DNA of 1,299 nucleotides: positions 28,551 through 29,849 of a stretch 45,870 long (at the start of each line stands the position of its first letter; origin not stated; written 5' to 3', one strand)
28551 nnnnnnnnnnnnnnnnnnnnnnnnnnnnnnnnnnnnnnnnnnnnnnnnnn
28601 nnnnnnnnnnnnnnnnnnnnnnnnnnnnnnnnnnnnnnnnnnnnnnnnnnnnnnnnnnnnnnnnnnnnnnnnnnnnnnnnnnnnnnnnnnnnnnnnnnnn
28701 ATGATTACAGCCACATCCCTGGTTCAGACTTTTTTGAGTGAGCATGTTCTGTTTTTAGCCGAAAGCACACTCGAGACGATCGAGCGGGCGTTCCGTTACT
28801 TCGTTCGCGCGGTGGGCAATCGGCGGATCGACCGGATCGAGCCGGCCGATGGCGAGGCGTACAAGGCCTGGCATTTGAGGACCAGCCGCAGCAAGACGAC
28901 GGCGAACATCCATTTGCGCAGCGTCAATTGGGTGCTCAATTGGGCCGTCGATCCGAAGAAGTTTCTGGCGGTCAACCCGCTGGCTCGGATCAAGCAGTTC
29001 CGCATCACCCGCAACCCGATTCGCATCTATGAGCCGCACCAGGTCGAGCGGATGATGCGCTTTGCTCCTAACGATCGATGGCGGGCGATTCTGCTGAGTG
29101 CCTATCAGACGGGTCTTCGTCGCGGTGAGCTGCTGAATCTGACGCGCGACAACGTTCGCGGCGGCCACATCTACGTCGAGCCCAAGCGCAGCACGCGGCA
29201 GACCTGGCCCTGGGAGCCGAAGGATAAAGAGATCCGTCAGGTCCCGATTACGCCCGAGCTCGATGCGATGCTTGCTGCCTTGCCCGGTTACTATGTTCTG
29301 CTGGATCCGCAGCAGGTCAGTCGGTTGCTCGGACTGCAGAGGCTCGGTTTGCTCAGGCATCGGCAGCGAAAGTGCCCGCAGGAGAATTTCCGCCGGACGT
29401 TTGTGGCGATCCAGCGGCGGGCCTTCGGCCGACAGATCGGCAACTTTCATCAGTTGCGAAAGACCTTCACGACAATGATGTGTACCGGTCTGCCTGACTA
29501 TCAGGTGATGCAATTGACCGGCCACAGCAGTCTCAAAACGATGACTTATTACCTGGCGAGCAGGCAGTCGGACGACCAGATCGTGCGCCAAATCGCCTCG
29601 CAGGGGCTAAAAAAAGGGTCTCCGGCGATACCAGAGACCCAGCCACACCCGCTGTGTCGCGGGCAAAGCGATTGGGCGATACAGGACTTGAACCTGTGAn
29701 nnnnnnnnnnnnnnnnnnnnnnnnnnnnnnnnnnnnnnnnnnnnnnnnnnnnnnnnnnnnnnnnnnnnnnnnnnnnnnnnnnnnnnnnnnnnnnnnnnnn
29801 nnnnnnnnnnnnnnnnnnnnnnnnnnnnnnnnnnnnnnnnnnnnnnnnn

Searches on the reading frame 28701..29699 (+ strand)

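Call 37: search_protein_families(library=pfam, proteins=[window:28701-29699:+], max_evalue=0.01)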
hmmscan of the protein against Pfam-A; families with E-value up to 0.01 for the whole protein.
window:28701-29699:+ (332 aa): 2 families
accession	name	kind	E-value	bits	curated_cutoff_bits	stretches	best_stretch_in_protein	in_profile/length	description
PF00589.27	Phage_integrase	-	1.3e-15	58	27.1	1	111-288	4-169/172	Phage integrase family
PF24624.1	Int_N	-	0.0029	18.7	27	1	25-101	24-100/100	Phage integrase, N-terminal domain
